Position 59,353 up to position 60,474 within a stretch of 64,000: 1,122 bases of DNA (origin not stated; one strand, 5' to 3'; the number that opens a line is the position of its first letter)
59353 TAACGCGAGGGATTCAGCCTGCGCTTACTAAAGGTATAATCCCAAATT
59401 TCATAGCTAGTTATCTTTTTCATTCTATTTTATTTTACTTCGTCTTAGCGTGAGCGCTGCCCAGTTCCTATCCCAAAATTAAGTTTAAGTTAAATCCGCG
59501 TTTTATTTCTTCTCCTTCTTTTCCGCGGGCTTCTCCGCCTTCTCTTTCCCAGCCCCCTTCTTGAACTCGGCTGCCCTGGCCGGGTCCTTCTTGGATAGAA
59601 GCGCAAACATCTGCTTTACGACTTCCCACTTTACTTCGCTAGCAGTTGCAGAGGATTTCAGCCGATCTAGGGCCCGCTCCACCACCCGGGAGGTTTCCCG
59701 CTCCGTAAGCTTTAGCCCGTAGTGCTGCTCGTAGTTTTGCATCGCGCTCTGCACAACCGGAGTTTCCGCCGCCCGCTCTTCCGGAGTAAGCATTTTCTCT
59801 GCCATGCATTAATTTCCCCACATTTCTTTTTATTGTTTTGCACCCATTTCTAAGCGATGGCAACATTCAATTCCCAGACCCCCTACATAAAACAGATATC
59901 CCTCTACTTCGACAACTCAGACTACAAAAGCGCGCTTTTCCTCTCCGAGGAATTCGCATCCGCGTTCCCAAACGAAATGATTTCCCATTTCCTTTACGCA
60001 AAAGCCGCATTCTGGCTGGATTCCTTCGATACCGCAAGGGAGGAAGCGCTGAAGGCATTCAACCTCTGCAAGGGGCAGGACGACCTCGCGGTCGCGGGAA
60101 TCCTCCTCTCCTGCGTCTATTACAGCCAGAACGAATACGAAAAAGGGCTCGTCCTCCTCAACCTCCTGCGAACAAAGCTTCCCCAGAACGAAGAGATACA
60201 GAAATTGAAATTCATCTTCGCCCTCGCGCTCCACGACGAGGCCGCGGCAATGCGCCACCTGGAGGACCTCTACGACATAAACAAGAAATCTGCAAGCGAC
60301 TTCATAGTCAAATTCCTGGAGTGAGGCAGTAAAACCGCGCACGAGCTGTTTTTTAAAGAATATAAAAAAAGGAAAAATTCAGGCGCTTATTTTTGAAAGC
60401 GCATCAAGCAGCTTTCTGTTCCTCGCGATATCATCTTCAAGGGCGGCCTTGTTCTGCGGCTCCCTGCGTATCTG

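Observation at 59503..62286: Tandemly duplicated divergent gene pair (N-domain protein / TPR-like protein) with a fused third paralog at 17.9 kb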

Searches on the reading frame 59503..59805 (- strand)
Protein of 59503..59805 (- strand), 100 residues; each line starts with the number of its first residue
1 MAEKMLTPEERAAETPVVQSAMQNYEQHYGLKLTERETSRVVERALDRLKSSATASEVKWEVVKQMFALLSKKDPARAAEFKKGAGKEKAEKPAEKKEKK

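Call 11: search_protein_families(library=pfam, proteins=[window:59503-59805:-], max_evalue=1)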
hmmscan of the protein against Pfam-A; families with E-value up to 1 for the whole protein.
window:59503-59805:- (100 aa): 1 family
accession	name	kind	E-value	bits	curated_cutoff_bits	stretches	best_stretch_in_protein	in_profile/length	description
PF09682.15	Phage_holin_6_1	-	0.14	13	24.9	1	18-50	68-100/101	Bacteriophage holin of superfamily 6 (Holin_LLH)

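Call 66: predict_structure(alignment_id=A5)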
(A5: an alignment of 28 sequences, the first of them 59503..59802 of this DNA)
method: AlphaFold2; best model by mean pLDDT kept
length: 99 residues; sequences in the alignment: 28
mean_pLDDT: 76.4   pTM: 0.60
mean pLDDT of the five models: 76.4, 75.3, 73.7, 73.3, 72.7
residues with pLDDT >= 90: 0; 70-90: 80; 50-70: 7; < 50: 12
segments of 3 or more residues with pLDDT < 50: 89-99
pLDDT, mean of each block of 10 residues (from residue 1): 69 84 84 85 84 81 87 83 62 42
secondary structure, 60 per line:
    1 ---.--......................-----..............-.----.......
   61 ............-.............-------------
elements in order: H7-28 H34-47 H54-72 H74-86

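Call 73: search_protein_families(library=ncbifam, proteins=[window:59506-59805:-], max_evalue=0.1)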
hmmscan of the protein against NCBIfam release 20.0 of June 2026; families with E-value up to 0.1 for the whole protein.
window:59506-59805:- (100 aa): 0 families

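Call 74: search_protein_families(library=padloc, proteins=[window:59506-59805:-], max_evalue=0.1)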
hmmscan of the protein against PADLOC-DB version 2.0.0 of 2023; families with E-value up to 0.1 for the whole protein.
window:59506-59805:- (100 aa): 0 families

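Call 80: fold_search(model_id=the predicted structure, library=viral)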
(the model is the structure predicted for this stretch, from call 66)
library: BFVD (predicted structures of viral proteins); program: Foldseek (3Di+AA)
matches with E <= 10: 232; with E <= 0.001: 0
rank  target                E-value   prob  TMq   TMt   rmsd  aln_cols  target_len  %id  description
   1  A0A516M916            9.0e-01  0.47  0.38  0.18   6.9        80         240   20  (no name in the UniProt tables at hand)
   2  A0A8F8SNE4            1.2e+00  0.44  0.40  0.23  11.9        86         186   21  (no name in the UniProt tables at hand)
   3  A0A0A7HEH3            1.3e+00  0.14  0.29  0.28  12.9       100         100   12  Uncharacterized protein [Vibrio phage J2]
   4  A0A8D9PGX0            1.4e+00  0.33  0.37  0.15  11.6        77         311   14  P [Lotus corniculatus virus 1]
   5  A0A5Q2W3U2            1.4e+00  0.18  0.34  0.21   9.5        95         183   17  (no name in the UniProt tables at hand)
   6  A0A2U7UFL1            1.4e+00  0.08  0.21  0.11  11.9        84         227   21  Uncharacterized protein [Pandoravirus macleodensis]
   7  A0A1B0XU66            1.5e+00  0.44  0.42  0.34   6.5        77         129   12  (no name in the UniProt tables at hand)
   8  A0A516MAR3            1.5e+00  0.28  0.35  0.07  10.1        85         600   14  (no name in the UniProt tables at hand)
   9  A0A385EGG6            1.5e+00  0.63  0.47  0.14   3.3        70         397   18  (no name in the UniProt tables at hand)
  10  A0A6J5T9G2            1.5e+00  0.28  0.34  0.37  10.5        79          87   14  Uncharacterized protein [uncultured Caudovirales phage]
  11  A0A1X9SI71            1.6e+00  0.07  0.22  0.12  29.3        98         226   14  (no name in the UniProt tables at hand)
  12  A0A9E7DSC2            1.8e+00  0.08  0.26  0.23  10.8       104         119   19  (no name in the UniProt tables at hand)
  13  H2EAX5                1.9e+00  0.23  0.42  0.26   5.5        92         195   14  Uncharacterized protein [Megavirus courdo7]
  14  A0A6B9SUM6            2.0e+00  0.38  0.34  0.27   7.8        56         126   14  Uncharacterized protein [Sphaerotilus phage vB_SnaP-R1]
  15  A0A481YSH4            2.0e+00  0.14  0.29  0.12  10.0        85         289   15  RNA ligase with polynucleotide kinase domain [Marseillevirus LCMAC101]
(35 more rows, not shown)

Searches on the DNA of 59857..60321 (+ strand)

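Call 72: search_rna_families(sources=[L010, L011, L021, L022, L024, L013, L014, L017, L029, L016, L012], threshold=gathering)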
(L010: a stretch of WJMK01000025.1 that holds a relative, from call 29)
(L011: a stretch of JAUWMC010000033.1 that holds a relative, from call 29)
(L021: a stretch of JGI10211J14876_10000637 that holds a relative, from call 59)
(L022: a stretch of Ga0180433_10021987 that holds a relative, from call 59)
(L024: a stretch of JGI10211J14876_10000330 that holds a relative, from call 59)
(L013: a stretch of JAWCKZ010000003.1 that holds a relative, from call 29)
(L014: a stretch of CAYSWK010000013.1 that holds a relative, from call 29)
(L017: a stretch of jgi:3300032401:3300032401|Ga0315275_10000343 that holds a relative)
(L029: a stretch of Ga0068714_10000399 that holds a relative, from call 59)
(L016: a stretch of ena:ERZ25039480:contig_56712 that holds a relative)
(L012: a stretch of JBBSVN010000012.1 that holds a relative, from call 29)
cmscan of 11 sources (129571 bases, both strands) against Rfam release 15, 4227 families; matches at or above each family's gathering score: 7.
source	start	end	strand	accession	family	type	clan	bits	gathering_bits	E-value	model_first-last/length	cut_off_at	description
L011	3104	6150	+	RF02540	LSU_rRNA_archaea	Gene; rRNA;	CL00112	2409.4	50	0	1-2987/2987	no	Archaeal large subunit ribosomal RNA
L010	1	394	+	RF02540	LSU_rRNA_archaea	Gene; rRNA;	CL00112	346.5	50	1.1e-105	2588-2987/2987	5'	Archaeal large subunit ribosomal RNA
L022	1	366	+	RF02540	LSU_rRNA_archaea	Gene; rRNA;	CL00112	301.3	50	3e-91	2616-2987/2987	5'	Archaeal large subunit ribosomal RNA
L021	1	177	+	RF02540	LSU_rRNA_archaea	Gene; rRNA;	CL00112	120.6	50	1.4e-33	2809-2987/2987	5'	Archaeal large subunit ribosomal RNA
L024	1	177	+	RF02540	LSU_rRNA_archaea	Gene; rRNA;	CL00112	120.5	50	1.5e-33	2809-2987/2987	5'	Archaeal large subunit ribosomal RNA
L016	11346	11601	-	RF01854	Bacteria_large_SRP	Gene;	CL00003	78.6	60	8.9e-10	1-256/256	no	Bacterial large signal recognition particle RNA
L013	14075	14230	+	RF00001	5S_rRNA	Gene; rRNA;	CL00113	39.2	38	0.00029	1-120/120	no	5S ribosomal RNA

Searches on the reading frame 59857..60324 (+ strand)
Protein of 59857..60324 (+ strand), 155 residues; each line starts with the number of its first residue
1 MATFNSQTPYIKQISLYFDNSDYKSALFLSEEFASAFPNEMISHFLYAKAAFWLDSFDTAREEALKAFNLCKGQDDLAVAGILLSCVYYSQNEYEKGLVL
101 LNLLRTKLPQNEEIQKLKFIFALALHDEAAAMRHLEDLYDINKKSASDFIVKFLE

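Call 11: search_protein_families(library=pfam, proteins=[window:59857-60324:+], max_evalue=1)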
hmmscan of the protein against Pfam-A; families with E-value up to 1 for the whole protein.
window:59857-60324:+ (155 aa): 5 families
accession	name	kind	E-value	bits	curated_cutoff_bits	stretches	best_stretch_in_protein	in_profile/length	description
PF13428.12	TPR_14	-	3e-05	24.7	23.5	0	45-77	5-37/44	Tetratricopeptide repeat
PF14559.12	TPR_19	-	6.2e-05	23.7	25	0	82-118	29-65/68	Tetratricopeptide repeat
PF12895.13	ANAPC3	-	0.00026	21.6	27.2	1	17-61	33-76/82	Anaphase-promoting complex, cyclosome, subunit 3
PF13424.12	TPR_12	-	0.18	12.4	30.1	1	46-96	8-63/77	Tetratricopeptide repeat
PF07719.23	TPR_2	-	0.23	12.1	27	0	83-101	6-24/34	Tetratricopeptide repeat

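Call 20: find_encoding_contigs(protein=window:59857-60324:+, flank=10000, max_places=6)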
Protein window:59857-60324:+ (155 aa): 4 contigs read that carry it; 4 places shown.
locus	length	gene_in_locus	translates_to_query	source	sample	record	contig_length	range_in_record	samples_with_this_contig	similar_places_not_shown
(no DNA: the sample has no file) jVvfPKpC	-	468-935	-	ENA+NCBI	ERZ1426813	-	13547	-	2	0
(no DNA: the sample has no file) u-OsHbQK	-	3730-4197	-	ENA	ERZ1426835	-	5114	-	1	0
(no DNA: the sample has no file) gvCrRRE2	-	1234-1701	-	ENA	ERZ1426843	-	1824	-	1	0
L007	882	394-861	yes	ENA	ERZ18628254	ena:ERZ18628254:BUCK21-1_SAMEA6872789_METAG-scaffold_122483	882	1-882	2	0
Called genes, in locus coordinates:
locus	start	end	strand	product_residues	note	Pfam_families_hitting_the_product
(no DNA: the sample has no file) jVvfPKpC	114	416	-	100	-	-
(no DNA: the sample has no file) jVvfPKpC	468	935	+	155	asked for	-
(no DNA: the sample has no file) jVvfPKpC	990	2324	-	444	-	-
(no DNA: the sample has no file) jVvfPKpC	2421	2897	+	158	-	PF12895:ANAPC3 (faint), PF13432:TPR_16 (faint), PF14853:Fis1_TPR_C (weak)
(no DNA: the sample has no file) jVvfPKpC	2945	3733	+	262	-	-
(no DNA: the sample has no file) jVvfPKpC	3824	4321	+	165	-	PF27325:MJ0538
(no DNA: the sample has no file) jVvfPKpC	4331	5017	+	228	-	PF00154:RecA_N, PF06745:ATPase, PF13481:AAA_25 (weak), PF23442:DUF7125 (weak)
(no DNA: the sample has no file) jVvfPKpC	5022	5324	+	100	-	PF00708:Acylphosphatase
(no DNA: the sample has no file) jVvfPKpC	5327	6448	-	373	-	PF07690:MFS_1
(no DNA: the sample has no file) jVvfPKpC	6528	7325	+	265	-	-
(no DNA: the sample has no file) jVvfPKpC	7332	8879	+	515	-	PF23613:ELP3_N, PF04055:Radical_SAM, PF16199:Radical_SAM_C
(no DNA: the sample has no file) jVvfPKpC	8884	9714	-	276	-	-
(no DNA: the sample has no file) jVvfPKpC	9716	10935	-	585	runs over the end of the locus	PF05362:Lon_C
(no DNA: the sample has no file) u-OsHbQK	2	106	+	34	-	?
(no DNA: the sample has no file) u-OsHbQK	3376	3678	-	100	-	-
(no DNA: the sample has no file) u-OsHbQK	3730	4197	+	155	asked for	-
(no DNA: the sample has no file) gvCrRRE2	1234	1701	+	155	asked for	-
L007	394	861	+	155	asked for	-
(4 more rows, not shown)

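Call 29: find_related_loci(query=A2, collection=genome_contigs, flank=10000)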
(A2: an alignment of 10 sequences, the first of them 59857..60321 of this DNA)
Query A2 (155 aa) in genome_contigs; peptide patterns used: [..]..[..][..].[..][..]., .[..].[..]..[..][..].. (x = any residue, [..] = any of these).
105 stretches matched a pattern; 7 encode a relative of the query (tblastn E <= 1e-3); 7 distinct loci.
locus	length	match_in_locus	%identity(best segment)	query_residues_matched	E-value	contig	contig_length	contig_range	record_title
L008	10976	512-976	61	1-155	3e-62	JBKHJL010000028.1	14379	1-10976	MAG: Candidatus Micrarchaeia archaeon isolate D4M11_51 NODE_2256_length_14379_cov_11.194359, whole genome shotgun sequen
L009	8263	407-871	58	1-155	8e-62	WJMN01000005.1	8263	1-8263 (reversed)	MAG: Candidatus Micrarchaeota archaeon isolate Bin_349 k141_170471, whole genome shotgun sequence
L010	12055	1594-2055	62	1-154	5e-61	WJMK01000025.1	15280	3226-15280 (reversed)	MAG: Candidatus Micrarchaeota archaeon isolate Bin_386 k141_2428937, whole genome shotgun sequence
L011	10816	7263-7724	63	1-154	7e-64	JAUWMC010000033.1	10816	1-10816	MAG: Candidatus Micrarchaeota archaeon isolate CSMAG_2388 CSMAG_2388_k141_1897270_length_10816_cov_10.0000, whole genome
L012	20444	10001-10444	38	4-154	4e-32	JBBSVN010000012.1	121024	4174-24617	MAG: Candidatus Micrarchaeota archaeon isolate H52-bin093_1 H52_bin093_1_000000000012, whole genome shotgun sequence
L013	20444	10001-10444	37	4-154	2e-32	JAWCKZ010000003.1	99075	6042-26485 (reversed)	MAG: Candidatus Bilamarchaeaceae archaeon isolate JZ-2_201705_bins_158 JZ-2_201705_bins_158_scaffold_3, whole genome sho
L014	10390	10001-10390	34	4-134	5e-17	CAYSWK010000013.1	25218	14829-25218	MAG TPA_asm: Candidatus Micrarchaeota archaeon isolate SRP192515_co1_84 genome assembly, contig: NODE_1776_length_25218_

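Call 42: predict_structure(alignment_id=A2)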
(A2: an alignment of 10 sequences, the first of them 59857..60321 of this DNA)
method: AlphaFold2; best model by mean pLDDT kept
length: 155 residues; sequences in the alignment: 10
mean_pLDDT: 94.0   pTM: 0.86
mean pLDDT of the five models: 94.0, 93.4, 92.4, 82.2, 79.2
residues with pLDDT >= 90: 136; 70-90: 16; 50-70: 3; < 50: 0
segments of 3 or more residues with pLDDT < 50: none
pLDDT, mean of each block of 10 residues (from residue 1): 83 97 98 97 98 98 98 93 98 96 92 93 93 92 89 83
secondary structure, 60 per line:
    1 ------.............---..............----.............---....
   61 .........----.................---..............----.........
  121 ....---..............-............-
elements in order: H7-19 H23-36 H41-53 H57-69 H74-90 H94-107 H112-124 H128-141 H143-154

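Call 59: find_related_loci(query=A6, collection=metagenome_contigs, flank=4000)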
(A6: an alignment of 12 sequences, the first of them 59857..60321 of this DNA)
Query A6 (155 aa) in metagenome_contigs; peptide patterns used: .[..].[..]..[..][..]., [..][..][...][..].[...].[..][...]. (x = any residue, [..] = any of these).
178 stretches matched a pattern; 17 encode a relative of the query (tblastn E <= 1e-3); 17 distinct loci.
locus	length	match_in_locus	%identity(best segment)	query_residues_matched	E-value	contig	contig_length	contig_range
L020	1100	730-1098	97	1-123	2e-85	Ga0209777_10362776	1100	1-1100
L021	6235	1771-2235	63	1-155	2e-64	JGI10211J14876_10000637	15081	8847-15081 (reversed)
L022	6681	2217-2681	61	1-155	5e-61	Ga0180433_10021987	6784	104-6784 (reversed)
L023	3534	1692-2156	59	1-155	2e-59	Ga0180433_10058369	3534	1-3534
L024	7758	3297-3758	61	1-154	8e-60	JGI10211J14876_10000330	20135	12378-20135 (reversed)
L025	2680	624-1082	58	1-153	2e-57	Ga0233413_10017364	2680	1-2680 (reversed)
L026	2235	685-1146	51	1-154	6e-51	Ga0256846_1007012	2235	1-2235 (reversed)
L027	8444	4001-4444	49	6-154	4e-39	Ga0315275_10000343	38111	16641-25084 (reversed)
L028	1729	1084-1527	39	4-154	6e-36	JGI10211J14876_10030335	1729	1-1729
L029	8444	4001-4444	40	4-154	1e-34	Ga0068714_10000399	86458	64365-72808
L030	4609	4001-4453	39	1-153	4e-34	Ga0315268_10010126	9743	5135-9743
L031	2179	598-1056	39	1-155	1e-33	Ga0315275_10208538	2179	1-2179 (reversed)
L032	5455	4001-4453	39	1-153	8e-32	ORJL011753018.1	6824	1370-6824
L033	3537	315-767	38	1-153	2e-30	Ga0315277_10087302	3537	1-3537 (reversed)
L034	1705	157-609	38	1-153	2e-30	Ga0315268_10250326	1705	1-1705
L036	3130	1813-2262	34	4-154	2e-25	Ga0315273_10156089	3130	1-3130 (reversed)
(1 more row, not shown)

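Call 65: search_protein_families(library=pfam, proteins=[L013:9135-9944:-, L014:9297-9947:-, L032:3120-3950:-, L036:482-1744:-, L029:3060-3944:-, L028:67-1026:-], max_evalue=1)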
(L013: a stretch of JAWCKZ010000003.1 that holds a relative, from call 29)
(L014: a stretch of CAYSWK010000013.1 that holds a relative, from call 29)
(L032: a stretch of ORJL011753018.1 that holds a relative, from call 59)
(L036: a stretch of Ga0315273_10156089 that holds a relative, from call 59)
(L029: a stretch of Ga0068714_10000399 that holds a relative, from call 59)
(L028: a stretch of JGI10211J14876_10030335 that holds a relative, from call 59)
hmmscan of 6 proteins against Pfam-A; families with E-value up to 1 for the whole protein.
L013:9135-9944:- (270 aa): 5 families
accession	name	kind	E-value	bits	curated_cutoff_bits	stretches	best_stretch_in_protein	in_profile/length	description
PF06009.19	Laminin_II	-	0.0078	16.7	33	1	118-196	2-75/138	Laminin Domain II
PF09987.14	DUF2226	-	0.0087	16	22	1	12-203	95-165/252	Uncharacterized protein conserved in archaea (DUF2226)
PF23267.1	ENOX1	-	0.044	14.3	27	1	107-187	17-98/110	ENOX1-like domain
PF19269.4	Anticodon_2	-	0.4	11.5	23.6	0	13-59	57-100/141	Anticodon binding domain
PF08463.15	EcoEI_R_C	-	0.44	11.1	24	0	15-37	100-122/163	EcoEI R protein C-terminal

L014:9297-9947:- (217 aa): 1 family
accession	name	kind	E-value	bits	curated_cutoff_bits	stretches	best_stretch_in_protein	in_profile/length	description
PF04368.18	DUF507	-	0.074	13.5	24.7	1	131-165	141-175/182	Protein of unknown function (DUF507)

L032:3120-3950:- (277 aa): 3 families
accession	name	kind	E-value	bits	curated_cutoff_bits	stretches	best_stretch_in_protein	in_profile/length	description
PF16290.10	DUF4936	-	0.0052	17.8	28.8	1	182-241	17-82/91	Domain of unknown function (DUF4936)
PF06413.17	Neugrin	-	0.014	15.5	24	1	26-138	69-177/218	Neugrin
PF14559.12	TPR_19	-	0.49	11.2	25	0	35-65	4-34/68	Tetratricopeptide repeat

L036:482-1744:- (421 aa): 1 family
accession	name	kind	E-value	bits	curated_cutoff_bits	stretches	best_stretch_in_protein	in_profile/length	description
PF12917.13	YfbR-like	-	0.19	11.9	25.9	1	125-198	93-167/182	5'-deoxynucleotidase YfbR-like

L029:3060-3944:- (295 aa): 0 families

L028:67-1026:- (320 aa): 3 families
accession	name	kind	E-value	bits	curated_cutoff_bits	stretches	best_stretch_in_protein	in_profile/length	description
PF19911.4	DUF6384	-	0.025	14.1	25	1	157-238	118-199/308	Family of unknown function (DUF6384)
PF14131.11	DUF4298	-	0.77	10.3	27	1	212-255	11-57/87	Domain of unknown function (DUF4298)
PF23735.1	KIF9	-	0.83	10.2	31.9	0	157-257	13-112/140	Kinesin-like protein KIF9 domain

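Call 73: search_protein_families(library=ncbifam, proteins=[window:59857-60321:+], max_evalue=0.1)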
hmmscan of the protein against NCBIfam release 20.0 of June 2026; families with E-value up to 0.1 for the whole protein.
window:59857-60321:+ (155 aa): 4 families
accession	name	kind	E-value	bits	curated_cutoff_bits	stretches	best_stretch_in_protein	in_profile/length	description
TIGR02917.1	PEP_TPR_lipo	equivalog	3e-06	25.4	312.2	1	3-146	223-363/899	XrtA/PEP-CTERM system TPR-repeat protein PrsT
NF052415.1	T3SS_chap_SctY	equivalog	7.4e-06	26.4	70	1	83-145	11-73/106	type III secretion apparatus assembly chaperone SctY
TIGR02795.1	tol_pal_ybgF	equivalog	0.019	15.5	90.1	1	9-115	4-113/119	tol-pal system protein YbgF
TIGR03302.1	OM_YfiO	subfamily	0.02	14.4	81.4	0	10-50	73-114/239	outer membrane protein assembly factor BamD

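Call 74: search_protein_families(library=padloc, proteins=[window:59857-60321:+], max_evalue=0.1)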
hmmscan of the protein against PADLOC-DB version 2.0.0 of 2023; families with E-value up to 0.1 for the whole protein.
window:59857-60321:+ (155 aa): 0 families
